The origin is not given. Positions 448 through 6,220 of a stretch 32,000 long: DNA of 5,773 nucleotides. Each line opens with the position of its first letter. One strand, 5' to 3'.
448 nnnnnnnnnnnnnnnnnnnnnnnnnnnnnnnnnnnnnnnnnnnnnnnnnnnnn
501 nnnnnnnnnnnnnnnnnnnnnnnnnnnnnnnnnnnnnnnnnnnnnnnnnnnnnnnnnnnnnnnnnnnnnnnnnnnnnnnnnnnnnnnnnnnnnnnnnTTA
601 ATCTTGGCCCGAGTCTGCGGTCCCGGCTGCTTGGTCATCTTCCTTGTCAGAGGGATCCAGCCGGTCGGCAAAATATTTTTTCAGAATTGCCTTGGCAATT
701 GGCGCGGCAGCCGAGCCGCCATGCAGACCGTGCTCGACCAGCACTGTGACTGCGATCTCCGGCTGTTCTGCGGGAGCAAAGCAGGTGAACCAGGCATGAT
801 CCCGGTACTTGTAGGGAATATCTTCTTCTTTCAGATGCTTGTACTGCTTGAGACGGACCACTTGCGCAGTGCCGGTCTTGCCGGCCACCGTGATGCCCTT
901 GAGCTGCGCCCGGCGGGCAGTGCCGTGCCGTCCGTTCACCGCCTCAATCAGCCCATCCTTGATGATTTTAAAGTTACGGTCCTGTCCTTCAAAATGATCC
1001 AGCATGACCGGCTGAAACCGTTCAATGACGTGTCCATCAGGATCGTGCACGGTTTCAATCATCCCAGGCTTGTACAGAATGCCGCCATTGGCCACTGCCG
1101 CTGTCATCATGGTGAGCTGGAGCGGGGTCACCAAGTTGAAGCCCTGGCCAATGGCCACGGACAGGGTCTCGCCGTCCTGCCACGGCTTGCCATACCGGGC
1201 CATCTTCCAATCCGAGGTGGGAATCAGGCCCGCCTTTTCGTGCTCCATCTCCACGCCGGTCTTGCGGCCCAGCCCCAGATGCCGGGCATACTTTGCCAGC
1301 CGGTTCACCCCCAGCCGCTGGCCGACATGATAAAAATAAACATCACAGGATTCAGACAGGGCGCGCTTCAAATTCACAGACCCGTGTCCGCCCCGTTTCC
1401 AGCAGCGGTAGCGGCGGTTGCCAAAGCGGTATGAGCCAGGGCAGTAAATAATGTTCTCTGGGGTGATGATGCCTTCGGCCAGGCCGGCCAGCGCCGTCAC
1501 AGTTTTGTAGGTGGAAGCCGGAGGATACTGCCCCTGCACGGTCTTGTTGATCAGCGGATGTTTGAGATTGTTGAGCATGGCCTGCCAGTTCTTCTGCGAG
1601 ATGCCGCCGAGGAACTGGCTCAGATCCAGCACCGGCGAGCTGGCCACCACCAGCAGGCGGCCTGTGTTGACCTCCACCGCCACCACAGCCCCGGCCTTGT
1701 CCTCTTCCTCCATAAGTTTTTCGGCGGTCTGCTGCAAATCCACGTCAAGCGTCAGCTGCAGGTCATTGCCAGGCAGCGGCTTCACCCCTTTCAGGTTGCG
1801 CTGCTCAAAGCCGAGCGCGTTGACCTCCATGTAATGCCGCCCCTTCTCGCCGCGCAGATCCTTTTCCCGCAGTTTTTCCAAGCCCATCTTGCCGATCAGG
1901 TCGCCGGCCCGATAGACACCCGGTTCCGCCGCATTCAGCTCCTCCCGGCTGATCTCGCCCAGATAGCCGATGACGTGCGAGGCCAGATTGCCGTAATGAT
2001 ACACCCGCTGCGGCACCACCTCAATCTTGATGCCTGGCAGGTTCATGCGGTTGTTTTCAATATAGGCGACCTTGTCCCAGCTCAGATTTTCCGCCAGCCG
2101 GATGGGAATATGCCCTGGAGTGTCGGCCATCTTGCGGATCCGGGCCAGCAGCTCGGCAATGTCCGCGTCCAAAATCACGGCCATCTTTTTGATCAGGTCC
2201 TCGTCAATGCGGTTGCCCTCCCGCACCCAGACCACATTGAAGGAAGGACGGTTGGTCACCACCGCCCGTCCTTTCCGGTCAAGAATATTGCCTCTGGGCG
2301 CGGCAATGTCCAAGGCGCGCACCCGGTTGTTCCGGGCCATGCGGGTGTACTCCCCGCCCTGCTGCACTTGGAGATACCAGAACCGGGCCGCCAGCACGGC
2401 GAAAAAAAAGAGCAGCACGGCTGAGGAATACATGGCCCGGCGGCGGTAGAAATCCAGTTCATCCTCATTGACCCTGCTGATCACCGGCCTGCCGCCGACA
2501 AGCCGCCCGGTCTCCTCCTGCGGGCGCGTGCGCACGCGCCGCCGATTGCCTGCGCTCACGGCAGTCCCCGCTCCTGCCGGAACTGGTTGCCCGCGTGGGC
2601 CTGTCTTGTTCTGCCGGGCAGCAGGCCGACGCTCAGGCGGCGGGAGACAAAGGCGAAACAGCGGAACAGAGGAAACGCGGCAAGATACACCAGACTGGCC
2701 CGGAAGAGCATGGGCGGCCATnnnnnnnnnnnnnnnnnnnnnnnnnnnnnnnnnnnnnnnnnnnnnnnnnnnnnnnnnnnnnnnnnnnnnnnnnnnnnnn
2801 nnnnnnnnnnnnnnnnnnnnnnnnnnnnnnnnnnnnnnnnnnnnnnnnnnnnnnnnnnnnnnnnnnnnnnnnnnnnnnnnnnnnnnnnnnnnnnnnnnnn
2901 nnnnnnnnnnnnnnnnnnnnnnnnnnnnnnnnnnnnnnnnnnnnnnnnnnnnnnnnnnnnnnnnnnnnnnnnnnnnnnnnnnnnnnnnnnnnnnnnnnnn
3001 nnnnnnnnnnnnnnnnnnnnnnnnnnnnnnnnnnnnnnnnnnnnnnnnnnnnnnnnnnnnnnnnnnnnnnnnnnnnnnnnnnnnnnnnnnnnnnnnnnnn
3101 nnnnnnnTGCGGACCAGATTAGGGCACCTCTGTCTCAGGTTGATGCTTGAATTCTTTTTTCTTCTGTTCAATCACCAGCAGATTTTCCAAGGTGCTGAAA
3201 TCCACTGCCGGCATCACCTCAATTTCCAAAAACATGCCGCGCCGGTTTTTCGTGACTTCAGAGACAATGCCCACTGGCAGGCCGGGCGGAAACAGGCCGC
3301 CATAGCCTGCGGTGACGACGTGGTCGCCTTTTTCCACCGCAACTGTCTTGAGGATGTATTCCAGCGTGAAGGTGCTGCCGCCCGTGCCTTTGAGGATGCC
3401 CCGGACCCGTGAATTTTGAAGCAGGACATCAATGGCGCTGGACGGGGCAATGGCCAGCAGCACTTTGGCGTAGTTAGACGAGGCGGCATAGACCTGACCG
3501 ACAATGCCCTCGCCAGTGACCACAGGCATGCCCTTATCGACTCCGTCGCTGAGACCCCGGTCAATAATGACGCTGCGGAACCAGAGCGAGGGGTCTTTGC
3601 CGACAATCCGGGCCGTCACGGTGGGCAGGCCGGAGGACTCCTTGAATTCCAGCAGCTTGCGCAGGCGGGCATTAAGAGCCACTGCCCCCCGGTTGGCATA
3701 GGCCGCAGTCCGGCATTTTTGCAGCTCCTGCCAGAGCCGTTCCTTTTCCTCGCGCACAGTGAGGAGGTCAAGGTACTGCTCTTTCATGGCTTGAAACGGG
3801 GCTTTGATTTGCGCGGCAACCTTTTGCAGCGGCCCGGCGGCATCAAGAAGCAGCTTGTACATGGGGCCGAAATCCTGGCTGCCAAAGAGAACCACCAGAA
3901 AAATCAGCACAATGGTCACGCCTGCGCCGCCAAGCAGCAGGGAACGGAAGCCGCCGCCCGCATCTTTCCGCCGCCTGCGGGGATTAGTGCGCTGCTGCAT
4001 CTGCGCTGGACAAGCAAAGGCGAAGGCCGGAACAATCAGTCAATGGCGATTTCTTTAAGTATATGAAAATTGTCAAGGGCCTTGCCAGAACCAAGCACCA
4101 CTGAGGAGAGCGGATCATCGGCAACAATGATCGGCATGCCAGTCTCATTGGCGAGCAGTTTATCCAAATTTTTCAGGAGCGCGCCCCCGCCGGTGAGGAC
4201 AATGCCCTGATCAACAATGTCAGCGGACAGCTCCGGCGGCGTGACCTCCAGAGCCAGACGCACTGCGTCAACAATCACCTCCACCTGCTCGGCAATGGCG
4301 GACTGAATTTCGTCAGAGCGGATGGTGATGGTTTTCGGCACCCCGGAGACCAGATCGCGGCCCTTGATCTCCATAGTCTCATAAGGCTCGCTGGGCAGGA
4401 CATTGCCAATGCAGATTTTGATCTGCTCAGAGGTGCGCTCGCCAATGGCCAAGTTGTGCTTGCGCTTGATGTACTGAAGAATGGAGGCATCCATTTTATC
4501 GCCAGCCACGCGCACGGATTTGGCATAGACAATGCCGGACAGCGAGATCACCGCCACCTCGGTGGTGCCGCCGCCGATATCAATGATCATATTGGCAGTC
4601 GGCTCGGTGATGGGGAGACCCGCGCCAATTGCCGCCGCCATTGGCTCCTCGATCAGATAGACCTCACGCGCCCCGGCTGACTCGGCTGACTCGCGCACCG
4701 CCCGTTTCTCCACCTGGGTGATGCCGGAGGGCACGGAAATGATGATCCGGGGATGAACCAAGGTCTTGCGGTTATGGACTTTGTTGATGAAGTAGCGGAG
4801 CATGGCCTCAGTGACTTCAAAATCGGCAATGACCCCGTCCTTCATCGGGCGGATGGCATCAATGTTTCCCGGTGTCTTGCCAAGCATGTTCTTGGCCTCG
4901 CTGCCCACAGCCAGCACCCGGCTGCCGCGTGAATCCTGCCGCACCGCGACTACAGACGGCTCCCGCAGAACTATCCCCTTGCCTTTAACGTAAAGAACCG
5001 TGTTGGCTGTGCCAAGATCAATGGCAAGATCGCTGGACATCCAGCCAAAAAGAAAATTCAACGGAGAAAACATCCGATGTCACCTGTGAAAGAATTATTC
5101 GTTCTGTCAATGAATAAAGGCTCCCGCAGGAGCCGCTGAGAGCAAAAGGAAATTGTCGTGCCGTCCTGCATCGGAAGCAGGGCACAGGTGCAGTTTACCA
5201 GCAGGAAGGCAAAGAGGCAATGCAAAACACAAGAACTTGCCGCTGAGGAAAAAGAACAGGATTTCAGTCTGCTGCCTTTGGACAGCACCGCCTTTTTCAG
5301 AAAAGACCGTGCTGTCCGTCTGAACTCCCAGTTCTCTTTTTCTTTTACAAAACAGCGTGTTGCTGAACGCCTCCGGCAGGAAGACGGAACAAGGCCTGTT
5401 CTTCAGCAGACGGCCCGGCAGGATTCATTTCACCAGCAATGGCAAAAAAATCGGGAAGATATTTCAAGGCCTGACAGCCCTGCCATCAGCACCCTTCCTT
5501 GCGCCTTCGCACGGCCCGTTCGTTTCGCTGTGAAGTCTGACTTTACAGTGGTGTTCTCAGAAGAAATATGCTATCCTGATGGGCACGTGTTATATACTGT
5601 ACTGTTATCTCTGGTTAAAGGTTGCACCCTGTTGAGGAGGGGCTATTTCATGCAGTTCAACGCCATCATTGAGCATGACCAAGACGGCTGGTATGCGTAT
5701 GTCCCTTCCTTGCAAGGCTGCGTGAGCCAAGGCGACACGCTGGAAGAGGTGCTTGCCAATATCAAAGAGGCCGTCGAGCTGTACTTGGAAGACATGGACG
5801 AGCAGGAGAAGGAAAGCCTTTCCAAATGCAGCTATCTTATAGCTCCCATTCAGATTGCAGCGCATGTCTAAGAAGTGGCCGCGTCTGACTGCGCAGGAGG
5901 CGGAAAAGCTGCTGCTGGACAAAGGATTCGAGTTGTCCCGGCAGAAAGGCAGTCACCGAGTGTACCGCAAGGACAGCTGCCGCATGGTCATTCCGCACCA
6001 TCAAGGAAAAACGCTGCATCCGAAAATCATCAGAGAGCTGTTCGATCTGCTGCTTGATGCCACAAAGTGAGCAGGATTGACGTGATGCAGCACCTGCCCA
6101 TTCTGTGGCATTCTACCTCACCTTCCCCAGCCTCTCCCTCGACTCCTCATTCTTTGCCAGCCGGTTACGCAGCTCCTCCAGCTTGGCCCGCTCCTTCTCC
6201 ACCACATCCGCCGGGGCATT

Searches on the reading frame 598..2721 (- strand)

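Call 59: search_protein_families(library=pfam, proteins=[window:598-2721:-], max_evalue=0.00001)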
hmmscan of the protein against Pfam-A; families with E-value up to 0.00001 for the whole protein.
window:598-2721:- (707 aa): 2 families
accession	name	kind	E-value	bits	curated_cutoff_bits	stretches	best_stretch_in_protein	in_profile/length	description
PF00905.27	Transpeptidase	-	8.3e-65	219.4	22.1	1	344-681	1-299/299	Penicillin binding protein transpeptidase domain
PF03717.20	PBP_dimer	-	9.7e-45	153.6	24.4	1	139-309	2-178/180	Penicillin-binding Protein dimerisation domain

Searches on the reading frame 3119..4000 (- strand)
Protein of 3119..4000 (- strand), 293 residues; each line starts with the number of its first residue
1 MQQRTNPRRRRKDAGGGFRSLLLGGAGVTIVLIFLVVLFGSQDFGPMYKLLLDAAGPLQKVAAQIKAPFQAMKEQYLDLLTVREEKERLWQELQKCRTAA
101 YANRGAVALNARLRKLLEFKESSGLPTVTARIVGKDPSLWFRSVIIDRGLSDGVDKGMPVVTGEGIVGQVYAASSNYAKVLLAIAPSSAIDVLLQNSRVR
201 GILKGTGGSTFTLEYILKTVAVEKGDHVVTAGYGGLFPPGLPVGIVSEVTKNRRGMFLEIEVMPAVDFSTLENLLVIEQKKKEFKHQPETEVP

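Call 59: search_protein_families(library=pfam, proteins=[window:3119-4000:-], max_evalue=0.00001)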
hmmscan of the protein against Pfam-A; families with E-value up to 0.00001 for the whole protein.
window:3119-4000:- (293 aa): 1 family
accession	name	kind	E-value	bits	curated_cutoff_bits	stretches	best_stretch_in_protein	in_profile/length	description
PF04085.20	MreC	-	1.4e-46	158.4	28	1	132-278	1-147/147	Rod shape-determining protein MreC, barrel core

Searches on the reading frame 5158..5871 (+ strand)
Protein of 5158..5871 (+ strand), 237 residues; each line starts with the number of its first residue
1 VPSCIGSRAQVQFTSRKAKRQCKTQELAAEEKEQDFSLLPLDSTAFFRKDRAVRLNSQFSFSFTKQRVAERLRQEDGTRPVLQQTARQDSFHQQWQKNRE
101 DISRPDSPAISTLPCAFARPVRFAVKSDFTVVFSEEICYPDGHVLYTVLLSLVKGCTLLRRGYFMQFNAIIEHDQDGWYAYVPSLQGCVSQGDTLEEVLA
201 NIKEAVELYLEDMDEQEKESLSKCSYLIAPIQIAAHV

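Call 60: search_protein_families(library=pfam, proteins=[window:5158-5871:+], max_evalue=0.00001)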
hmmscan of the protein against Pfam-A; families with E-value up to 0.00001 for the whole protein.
window:5158-5871:+ (237 aa): 2 families
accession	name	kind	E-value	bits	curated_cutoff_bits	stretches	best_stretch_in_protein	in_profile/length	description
PF15919.11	HicB_lk_antitox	-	8.5e-10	39.3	27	1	169-220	3-55/123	HicB_like antitoxin of bacterial toxin-antitoxin system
PF21748.3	UPF0150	-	2.8e-06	27.6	27.3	1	173-210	16-53/64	UPF0150-like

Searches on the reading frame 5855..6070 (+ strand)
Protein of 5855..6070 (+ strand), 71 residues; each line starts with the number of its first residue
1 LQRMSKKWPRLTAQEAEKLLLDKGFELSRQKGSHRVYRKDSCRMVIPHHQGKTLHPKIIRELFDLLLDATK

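Call 60: search_protein_families(library=pfam, proteins=[window:5855-6070:+], max_evalue=0.00001)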
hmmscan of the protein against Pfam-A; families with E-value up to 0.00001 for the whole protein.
window:5855-6070:+ (71 aa): 1 family
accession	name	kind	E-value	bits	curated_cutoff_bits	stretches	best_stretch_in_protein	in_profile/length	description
PF07927.17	HicA_toxin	-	4.4e-12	46.4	27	1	14-62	2-52/58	HicA toxin of bacterial toxin-antitoxin,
